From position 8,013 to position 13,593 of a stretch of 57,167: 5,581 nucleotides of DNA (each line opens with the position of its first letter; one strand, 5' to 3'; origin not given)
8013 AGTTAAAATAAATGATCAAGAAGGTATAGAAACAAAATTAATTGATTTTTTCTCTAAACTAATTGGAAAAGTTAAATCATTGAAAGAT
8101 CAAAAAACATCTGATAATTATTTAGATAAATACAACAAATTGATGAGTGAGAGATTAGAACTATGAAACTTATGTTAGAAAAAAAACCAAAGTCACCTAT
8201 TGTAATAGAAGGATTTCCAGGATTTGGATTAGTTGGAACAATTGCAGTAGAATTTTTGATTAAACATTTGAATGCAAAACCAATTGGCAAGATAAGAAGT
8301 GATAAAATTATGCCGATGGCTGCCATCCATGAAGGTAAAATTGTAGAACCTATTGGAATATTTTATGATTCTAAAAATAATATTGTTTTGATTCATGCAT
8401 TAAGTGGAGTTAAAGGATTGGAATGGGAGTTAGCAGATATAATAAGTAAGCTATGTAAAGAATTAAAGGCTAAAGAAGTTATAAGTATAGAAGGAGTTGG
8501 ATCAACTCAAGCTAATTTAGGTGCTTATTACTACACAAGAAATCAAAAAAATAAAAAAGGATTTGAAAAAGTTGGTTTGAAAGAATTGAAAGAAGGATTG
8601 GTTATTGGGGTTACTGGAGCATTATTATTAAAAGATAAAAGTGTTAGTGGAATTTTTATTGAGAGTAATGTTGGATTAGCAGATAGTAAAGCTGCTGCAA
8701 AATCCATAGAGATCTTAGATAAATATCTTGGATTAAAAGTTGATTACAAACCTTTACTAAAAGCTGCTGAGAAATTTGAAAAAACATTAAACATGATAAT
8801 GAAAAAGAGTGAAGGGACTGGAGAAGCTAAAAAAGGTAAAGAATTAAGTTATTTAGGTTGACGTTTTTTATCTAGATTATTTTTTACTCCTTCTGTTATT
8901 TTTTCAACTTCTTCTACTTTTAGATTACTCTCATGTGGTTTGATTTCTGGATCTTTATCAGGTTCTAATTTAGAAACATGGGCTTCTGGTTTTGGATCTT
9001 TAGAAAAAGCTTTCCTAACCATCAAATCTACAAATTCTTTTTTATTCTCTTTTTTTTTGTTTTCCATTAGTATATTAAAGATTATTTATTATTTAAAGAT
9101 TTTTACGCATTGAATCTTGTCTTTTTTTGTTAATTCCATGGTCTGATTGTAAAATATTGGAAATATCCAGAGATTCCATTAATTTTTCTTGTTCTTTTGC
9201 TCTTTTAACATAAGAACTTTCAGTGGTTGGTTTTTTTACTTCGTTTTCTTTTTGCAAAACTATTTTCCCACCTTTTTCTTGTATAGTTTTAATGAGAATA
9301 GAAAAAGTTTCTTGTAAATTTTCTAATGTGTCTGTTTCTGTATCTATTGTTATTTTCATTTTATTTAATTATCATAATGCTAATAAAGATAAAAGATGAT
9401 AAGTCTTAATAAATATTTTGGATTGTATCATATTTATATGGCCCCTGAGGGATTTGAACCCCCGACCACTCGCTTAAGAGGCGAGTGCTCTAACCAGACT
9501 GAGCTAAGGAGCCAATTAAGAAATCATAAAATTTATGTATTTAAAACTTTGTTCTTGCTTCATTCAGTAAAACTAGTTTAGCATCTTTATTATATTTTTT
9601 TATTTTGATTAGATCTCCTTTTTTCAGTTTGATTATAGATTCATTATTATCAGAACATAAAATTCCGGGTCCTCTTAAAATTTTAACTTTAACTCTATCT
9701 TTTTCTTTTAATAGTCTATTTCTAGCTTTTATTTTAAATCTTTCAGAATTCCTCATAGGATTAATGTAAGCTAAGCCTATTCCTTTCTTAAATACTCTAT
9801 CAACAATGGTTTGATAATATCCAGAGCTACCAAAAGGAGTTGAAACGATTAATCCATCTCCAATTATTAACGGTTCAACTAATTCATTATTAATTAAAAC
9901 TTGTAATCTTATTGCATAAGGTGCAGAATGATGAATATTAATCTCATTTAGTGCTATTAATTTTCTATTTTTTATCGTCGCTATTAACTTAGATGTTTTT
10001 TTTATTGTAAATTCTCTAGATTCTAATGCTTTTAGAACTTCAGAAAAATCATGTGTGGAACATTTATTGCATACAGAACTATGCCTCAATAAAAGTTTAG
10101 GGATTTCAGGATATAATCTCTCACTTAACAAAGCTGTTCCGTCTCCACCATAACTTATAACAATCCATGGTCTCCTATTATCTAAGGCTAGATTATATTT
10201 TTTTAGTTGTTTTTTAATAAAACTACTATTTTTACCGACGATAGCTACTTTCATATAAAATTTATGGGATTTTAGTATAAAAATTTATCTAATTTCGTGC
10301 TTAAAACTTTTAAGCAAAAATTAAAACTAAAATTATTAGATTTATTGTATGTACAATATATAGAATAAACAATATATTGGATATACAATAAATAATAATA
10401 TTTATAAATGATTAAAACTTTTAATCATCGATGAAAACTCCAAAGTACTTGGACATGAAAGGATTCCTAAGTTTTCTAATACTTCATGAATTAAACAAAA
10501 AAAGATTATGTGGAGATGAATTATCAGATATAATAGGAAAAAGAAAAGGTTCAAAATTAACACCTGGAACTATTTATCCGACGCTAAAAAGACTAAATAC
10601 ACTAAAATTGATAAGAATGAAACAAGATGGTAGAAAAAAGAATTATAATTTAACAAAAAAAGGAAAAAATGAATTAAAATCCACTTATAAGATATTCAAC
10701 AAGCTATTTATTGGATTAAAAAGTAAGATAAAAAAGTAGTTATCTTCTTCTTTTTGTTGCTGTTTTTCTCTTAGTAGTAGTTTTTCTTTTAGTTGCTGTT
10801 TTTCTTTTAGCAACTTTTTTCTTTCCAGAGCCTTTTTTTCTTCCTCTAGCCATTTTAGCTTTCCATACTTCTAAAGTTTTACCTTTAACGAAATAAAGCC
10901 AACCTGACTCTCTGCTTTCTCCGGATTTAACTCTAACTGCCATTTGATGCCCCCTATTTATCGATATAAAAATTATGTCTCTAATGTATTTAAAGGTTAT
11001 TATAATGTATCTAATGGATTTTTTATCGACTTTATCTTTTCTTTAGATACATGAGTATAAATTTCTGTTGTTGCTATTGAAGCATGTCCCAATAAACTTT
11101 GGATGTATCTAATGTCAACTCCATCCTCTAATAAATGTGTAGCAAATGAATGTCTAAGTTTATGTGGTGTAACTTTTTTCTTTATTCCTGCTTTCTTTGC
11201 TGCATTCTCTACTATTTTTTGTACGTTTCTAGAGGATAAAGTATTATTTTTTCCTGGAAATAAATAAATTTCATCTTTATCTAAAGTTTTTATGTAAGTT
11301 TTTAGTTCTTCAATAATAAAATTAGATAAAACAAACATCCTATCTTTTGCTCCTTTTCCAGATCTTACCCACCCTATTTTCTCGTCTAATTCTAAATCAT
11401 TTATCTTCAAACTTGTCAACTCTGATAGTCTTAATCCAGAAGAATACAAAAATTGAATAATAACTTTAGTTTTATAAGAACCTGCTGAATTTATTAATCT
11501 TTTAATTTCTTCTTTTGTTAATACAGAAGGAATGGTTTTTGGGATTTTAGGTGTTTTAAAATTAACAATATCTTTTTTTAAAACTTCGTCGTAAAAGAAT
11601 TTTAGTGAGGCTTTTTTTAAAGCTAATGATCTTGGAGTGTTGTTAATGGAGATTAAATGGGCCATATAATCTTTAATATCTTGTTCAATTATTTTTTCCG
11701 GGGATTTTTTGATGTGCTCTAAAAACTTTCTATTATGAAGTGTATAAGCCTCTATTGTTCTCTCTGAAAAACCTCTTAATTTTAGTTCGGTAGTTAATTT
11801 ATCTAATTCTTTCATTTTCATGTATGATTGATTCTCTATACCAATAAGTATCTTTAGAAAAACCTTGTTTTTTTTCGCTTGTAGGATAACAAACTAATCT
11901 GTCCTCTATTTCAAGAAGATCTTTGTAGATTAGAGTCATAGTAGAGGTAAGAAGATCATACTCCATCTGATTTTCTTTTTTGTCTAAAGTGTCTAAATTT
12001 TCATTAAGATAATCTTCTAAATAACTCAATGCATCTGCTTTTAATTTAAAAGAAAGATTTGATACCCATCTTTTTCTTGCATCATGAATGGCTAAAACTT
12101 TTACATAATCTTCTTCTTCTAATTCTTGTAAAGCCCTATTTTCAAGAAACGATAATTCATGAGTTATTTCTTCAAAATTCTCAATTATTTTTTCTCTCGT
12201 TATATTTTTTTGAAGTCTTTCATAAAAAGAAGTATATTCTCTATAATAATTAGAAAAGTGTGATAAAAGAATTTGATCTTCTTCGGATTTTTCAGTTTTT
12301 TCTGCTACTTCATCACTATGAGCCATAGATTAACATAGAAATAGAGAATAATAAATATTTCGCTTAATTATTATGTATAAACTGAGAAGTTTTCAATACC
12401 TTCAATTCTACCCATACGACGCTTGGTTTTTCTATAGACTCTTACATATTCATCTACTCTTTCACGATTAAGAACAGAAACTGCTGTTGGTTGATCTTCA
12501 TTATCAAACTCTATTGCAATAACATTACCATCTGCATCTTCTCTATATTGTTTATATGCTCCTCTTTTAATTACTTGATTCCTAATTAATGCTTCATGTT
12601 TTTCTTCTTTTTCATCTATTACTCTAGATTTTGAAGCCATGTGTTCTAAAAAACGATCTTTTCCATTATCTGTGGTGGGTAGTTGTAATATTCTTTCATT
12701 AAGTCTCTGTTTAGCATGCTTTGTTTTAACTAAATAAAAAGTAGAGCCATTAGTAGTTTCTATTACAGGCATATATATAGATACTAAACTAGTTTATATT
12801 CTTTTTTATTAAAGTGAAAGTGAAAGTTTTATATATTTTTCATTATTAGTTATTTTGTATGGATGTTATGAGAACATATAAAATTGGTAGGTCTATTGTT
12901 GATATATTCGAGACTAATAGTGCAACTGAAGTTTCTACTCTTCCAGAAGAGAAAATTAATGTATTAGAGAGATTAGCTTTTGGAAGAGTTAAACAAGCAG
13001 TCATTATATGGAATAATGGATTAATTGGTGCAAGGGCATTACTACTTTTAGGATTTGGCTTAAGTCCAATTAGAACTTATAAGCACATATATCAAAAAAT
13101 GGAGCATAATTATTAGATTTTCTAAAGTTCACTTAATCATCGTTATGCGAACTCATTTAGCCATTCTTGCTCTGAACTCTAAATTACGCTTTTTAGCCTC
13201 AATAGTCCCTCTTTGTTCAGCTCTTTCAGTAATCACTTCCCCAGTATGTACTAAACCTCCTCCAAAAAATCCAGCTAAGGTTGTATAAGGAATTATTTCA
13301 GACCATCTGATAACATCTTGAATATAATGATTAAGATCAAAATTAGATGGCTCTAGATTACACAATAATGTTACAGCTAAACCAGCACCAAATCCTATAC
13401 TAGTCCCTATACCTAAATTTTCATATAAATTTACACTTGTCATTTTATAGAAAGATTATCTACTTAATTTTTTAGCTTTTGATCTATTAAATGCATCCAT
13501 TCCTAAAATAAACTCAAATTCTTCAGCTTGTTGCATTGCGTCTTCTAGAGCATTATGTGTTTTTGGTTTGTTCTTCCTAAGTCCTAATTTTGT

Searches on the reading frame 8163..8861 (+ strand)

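Call 11: search_protein_families(library=pfam, proteins=[window:8163-8861:+], max_evalue=0.01)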
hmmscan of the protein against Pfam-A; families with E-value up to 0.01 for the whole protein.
window:8163-8861:+ (232 aa): 1 family
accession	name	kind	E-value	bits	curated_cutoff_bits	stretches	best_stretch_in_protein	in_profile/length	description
PF09754.15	PAC2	-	1.1e-30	107.5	25.8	1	14-210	1-212/215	PAC2 family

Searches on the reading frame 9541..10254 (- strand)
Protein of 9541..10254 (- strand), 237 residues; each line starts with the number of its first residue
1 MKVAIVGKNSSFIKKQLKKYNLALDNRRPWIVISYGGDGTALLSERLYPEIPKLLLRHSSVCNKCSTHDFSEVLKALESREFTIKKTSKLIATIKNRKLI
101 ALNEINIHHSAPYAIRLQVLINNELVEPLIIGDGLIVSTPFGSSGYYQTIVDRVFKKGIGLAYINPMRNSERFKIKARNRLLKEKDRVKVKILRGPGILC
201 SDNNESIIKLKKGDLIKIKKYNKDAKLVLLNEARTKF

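Call 10: search_protein_families(library=pfam, proteins=[window:9541-10254:-], max_evalue=0.01)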
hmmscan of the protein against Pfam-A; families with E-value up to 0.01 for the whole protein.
window:9541-10254:- (237 aa): 1 family
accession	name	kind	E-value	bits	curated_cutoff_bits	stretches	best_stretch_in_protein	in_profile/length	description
PF20143.4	NAD_kinase_C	-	7.1e-06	26.2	23.7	1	103-228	2-124/126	ATP-NAD kinase C-terminal domain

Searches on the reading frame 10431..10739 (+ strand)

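Call 10: search_protein_families(library=pfam, proteins=[window:10431-10739:+], max_evalue=0.01)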
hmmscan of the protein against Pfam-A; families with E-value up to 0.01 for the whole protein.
window:10431-10739:+ (102 aa): 1 family
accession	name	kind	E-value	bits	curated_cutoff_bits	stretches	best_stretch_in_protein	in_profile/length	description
PF03551.20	PadR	-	1.1e-09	38.5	27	1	17-83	1-74/75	Transcriptional regulator PadR-like family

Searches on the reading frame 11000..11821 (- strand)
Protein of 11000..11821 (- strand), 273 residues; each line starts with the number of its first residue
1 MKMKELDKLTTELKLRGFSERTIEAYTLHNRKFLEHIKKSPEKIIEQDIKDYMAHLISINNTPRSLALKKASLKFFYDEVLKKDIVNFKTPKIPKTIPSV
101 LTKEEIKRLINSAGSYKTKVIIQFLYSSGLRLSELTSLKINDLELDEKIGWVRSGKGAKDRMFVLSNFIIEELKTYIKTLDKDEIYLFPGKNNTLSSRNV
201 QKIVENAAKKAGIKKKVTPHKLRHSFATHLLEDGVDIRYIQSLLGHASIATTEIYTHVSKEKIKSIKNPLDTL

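Call 10: search_protein_families(library=pfam, proteins=[window:11000-11821:-], max_evalue=0.01)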
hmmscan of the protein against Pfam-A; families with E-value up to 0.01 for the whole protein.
window:11000-11821:- (273 aa): 4 families
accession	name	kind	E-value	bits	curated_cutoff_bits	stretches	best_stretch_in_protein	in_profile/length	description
PF00589.27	Phage_integrase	-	5.2e-46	157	27.1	1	100-261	2-171/172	Phage integrase family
PF13495.12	Phage_int_SAM_4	-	3.6e-15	56.6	27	1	6-85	2-83/85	Phage integrase, N-terminal SAM-like domain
PF16795.10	Phage_integr_3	-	0.00051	20.4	27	1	100-218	3-128/161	Archaeal phage integrase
PF02899.23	Phage_int_SAM_1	-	0.00097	19.8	22.3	1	15-79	11-78/83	Phage integrase, N-terminal SAM-like domain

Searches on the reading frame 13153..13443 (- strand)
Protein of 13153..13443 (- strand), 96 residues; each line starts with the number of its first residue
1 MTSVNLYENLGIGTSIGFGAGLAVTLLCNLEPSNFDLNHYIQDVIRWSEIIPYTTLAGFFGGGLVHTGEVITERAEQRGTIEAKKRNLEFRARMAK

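Call 4: search_protein_families(library=pfam, proteins=[window:13153-13443:-], max_evalue=1)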
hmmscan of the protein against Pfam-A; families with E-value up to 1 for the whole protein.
window:13153-13443:- (96 aa): 0 families

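Call 5: search_protein_families(library=padloc, proteins=[window:13153-13443:-], max_evalue=1)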
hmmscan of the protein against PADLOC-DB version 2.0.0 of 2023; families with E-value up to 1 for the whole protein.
window:13153-13443:- (96 aa): 0 families

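Call 6: search_protein_families(library=phrogs, proteins=[window:13153-13443:-], max_evalue=1)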
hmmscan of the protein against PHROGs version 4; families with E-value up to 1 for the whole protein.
window:13153-13443:- (96 aa): 1 family
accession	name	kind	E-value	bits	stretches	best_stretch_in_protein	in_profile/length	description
phrog_3097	-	unknown function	0.24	12.2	1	52-92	15-56/97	-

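Call 7: search_protein_families(library=ncbifam, proteins=[window:13153-13443:-], max_evalue=1)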
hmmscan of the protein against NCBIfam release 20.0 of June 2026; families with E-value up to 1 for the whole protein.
window:13153-13443:- (96 aa): 0 families

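Call 52: find_homologous_proteins(query=window:13153-13443:-, max_evalue=0.01)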
Query window:13153-13443:- (96 aa): 1 proteins with E <= 0.01 among 4 candidates.
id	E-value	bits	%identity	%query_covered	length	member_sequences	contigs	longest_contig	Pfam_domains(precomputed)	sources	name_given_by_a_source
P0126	1.4e-39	151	100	73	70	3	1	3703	-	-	-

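Call 100: predict_structure(protein=window:13153-13443:-)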
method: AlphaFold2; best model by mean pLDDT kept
length: 96 residues; sequences in the alignment: 1
mean_pLDDT: 59.2   pTM: 0.31
mean pLDDT of the five models: 59.2, 58.5, 57.4, 56.0, 46.4
residues with pLDDT >= 90: 0; 70-90: 12; 50-70: 71; < 50: 13
segments of 3 or more residues with pLDDT < 50: 1-9
pLDDT, mean of each block of 10 residues (from residue 1): 46 59 61 63 56 53 55 60 76 67
secondary structure, 60 per line:
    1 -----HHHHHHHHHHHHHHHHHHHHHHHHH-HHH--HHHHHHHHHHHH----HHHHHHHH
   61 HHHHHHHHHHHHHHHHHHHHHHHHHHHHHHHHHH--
elements in order: H6-30 H37-48 H53-94
